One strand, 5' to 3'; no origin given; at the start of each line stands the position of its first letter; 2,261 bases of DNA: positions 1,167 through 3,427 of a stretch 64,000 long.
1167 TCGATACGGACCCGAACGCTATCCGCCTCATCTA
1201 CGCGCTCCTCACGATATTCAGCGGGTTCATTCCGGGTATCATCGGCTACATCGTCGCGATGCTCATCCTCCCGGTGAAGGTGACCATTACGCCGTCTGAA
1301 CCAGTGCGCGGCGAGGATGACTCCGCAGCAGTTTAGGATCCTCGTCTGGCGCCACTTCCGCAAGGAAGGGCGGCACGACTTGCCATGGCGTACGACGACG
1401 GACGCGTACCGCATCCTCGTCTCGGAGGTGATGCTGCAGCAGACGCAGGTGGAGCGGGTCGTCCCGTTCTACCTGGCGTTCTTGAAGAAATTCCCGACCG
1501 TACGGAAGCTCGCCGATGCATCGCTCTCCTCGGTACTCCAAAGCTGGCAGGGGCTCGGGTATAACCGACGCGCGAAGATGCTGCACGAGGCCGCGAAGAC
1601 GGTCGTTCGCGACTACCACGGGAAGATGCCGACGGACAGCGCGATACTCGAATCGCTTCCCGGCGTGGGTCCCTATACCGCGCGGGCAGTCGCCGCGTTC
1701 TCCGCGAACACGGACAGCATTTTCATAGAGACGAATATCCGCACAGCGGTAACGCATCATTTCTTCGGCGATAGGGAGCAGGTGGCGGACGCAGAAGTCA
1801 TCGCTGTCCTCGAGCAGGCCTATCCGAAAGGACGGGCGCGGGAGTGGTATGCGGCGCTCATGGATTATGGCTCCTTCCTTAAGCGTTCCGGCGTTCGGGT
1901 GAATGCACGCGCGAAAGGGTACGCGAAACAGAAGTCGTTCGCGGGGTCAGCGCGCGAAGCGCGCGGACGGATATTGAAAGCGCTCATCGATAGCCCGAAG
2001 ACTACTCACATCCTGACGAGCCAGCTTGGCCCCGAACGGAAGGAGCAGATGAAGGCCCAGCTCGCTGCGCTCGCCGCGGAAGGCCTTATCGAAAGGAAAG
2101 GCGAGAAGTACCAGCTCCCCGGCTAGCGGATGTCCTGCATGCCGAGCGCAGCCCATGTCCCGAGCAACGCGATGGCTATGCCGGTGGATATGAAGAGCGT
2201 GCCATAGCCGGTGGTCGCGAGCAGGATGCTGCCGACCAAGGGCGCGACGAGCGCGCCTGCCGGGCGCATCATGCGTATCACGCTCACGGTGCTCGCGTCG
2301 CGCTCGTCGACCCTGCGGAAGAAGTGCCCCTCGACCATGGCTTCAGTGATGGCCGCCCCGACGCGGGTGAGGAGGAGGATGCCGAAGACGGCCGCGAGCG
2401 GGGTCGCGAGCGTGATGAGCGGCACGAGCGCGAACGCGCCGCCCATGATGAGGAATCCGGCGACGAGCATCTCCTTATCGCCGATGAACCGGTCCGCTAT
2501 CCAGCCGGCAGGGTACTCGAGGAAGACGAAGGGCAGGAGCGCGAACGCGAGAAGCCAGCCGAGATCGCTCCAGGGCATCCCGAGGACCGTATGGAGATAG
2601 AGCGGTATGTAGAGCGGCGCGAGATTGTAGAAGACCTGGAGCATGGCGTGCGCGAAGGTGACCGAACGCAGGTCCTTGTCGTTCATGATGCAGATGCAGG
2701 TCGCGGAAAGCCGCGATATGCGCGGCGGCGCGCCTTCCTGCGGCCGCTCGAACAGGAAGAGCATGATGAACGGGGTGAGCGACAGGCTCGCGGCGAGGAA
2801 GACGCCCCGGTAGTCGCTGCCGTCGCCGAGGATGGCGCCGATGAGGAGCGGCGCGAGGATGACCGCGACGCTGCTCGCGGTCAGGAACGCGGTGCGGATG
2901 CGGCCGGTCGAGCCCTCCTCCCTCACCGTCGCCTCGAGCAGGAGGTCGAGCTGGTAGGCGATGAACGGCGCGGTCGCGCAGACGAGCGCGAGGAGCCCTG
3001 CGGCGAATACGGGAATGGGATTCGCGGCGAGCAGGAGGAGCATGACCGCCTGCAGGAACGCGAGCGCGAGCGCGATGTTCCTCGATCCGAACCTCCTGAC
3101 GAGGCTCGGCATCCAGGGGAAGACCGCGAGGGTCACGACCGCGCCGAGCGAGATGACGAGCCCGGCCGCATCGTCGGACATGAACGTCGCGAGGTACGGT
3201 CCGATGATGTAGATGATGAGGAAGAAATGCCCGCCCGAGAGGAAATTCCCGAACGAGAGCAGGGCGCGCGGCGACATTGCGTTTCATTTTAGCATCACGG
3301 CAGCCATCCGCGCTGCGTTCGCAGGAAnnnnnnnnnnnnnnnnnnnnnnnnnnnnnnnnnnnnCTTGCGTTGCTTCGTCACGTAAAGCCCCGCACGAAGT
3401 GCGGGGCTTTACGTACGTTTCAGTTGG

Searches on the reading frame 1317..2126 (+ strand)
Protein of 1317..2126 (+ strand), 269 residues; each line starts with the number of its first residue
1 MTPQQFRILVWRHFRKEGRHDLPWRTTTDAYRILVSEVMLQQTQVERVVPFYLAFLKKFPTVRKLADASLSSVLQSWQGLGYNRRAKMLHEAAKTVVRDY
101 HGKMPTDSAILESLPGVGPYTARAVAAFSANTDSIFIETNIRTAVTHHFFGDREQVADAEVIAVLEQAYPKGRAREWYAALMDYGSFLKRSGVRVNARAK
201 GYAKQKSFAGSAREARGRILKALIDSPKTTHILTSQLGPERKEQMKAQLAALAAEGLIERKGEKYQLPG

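Call 53: search_protein_families(library=pfam, proteins=[window:1317-2126:+], max_evalue=0.0001)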
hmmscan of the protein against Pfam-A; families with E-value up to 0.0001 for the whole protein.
window:1317-2126:+ (269 aa): 2 families
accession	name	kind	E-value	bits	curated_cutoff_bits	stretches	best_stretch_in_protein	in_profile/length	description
PF00730.31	HhH-GPD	-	2e-15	57.5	26.2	1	35-154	1-92/108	HhH-GPD superfamily base excision DNA repair protein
PF00633.29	HHH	-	8.7e-06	25.8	24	1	100-128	2-30/30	Helix-hairpin-helix motif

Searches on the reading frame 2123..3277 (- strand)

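Call 53: search_protein_families(library=pfam, proteins=[window:2123-3277:-], max_evalue=0.0001)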
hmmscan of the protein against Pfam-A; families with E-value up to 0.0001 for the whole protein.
window:2123-3277:- (384 aa): 1 family
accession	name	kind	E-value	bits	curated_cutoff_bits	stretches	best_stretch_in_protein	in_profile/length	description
PF07690.21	MFS_1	-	4.2e-25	88.8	33.4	2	7-311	1-311/347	Major Facilitator Superfamily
